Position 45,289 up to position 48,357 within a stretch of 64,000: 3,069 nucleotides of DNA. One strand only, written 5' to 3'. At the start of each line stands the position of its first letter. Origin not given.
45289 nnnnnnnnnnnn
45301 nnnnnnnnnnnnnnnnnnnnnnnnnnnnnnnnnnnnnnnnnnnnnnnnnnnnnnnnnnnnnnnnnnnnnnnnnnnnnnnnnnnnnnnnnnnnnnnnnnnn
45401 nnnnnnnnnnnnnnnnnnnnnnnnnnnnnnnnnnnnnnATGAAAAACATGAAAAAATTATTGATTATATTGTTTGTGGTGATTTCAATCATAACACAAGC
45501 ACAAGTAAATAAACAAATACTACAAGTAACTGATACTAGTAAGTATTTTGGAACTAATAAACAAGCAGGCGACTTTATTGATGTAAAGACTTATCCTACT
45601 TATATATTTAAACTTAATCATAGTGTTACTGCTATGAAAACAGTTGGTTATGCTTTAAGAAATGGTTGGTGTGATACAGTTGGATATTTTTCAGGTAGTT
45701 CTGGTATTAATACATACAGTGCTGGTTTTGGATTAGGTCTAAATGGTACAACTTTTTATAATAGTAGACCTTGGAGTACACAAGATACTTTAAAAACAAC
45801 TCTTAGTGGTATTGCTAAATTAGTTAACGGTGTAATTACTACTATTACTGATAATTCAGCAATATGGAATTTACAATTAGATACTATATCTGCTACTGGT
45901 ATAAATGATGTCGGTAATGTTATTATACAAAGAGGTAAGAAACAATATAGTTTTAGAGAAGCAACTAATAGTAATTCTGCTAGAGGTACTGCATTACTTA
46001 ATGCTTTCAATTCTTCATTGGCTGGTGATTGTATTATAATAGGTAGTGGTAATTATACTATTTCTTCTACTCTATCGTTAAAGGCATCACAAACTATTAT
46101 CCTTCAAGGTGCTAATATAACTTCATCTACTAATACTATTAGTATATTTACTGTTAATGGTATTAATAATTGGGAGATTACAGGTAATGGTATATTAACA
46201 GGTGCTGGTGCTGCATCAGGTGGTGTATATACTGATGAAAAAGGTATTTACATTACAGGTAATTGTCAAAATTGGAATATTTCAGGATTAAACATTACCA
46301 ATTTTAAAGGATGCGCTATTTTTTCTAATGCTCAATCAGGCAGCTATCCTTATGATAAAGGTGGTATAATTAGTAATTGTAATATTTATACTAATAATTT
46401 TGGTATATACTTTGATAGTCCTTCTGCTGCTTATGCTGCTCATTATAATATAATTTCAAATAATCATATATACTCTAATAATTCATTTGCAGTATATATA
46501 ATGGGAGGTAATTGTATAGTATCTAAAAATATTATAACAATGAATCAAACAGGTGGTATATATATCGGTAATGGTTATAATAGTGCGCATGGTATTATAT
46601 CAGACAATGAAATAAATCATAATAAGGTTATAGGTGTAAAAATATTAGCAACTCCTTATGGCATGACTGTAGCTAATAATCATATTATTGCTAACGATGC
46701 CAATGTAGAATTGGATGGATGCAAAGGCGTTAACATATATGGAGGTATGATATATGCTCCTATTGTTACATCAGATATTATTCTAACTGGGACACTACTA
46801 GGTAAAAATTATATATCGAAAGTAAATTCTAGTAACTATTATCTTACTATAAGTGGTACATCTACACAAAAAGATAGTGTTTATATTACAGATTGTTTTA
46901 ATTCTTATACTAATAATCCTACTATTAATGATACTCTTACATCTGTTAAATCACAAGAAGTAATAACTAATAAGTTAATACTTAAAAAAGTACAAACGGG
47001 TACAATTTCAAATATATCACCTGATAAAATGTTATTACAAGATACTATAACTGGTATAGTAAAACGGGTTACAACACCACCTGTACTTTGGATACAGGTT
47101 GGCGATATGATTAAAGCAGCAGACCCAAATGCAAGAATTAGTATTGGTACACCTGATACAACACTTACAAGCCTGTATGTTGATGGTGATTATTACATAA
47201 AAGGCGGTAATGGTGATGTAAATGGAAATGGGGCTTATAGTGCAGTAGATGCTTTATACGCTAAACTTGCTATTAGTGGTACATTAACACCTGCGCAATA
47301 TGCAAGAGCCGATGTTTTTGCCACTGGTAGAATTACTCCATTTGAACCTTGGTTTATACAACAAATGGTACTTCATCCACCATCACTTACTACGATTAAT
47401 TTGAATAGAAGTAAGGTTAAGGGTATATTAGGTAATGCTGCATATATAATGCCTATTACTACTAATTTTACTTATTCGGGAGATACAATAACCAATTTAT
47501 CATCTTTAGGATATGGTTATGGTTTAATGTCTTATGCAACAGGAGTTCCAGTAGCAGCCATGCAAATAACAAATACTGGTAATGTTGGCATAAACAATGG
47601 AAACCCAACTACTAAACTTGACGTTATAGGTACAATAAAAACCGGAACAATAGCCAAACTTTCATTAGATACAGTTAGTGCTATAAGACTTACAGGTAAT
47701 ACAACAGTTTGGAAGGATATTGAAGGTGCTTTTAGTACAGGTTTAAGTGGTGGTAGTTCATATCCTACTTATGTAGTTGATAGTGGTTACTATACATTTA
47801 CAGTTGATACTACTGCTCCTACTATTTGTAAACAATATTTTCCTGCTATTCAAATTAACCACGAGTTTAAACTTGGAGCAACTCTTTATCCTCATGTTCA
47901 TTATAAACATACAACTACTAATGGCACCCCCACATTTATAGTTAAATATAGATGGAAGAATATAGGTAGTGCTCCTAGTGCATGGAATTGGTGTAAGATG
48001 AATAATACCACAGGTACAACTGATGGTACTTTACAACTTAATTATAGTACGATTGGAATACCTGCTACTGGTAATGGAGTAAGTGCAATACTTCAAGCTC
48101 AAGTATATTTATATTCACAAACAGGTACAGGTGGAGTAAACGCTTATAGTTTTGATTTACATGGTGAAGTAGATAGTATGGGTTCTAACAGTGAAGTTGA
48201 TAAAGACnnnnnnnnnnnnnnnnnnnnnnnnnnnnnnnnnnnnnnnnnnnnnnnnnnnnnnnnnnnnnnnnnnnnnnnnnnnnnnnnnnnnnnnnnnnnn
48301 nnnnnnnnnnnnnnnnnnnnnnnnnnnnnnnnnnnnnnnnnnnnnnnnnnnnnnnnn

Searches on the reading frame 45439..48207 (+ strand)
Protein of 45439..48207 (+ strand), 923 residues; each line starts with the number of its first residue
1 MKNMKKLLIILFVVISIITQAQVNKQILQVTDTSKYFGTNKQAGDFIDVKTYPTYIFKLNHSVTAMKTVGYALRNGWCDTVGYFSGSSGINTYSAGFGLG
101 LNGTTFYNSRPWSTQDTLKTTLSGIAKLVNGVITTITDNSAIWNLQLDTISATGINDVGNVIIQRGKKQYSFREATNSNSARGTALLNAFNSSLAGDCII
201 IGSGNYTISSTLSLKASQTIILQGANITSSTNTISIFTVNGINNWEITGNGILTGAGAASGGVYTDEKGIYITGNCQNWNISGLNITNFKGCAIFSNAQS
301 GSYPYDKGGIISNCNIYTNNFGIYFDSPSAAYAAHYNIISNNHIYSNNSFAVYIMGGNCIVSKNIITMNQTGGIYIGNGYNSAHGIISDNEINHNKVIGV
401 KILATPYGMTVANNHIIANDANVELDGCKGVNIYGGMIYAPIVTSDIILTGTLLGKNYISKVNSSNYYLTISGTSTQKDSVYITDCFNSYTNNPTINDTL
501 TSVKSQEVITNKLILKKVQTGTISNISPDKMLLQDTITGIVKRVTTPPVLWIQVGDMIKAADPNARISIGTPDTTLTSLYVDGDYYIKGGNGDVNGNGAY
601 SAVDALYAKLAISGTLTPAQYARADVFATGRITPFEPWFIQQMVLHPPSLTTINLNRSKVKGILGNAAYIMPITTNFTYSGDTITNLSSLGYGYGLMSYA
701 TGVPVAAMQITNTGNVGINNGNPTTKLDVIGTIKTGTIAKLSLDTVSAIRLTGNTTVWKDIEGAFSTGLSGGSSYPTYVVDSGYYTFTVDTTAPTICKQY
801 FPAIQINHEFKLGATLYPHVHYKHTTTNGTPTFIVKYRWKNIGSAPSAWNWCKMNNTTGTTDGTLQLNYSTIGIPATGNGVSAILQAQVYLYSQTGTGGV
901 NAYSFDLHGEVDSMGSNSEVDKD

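Call 8: search_protein_families(library=pfam, max_evalue=0.1, proteins=[window:45439-48207:+])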
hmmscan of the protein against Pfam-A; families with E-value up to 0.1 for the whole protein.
seq(923 aa): 4 families
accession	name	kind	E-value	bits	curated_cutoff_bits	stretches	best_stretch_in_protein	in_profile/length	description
PF13229.12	Beta_helix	-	1.3e-12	48.1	25.9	1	269-436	2-147/158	Right handed beta helix region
PF05048.19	NosD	-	9.2e-06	25.7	23.6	1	275-432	45-184/212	Periplasmic copper-binding protein (NosD)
PF00404.24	Dockerin_1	-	0.0053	17.4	22.9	1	592-633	2-45/57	Dockerin type I domain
PF06016.17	Reovirus_L2_8th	-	0.015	15.9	27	0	769-788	46-65/66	Reovirus core-spike protein lambda-2 (L2), C-terminal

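Call 9: search_protein_families(library=phrogs, max_evalue=0.01, proteins=[window:45439-48207:+])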
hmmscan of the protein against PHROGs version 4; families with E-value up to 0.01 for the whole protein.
seq(923 aa): 0 families
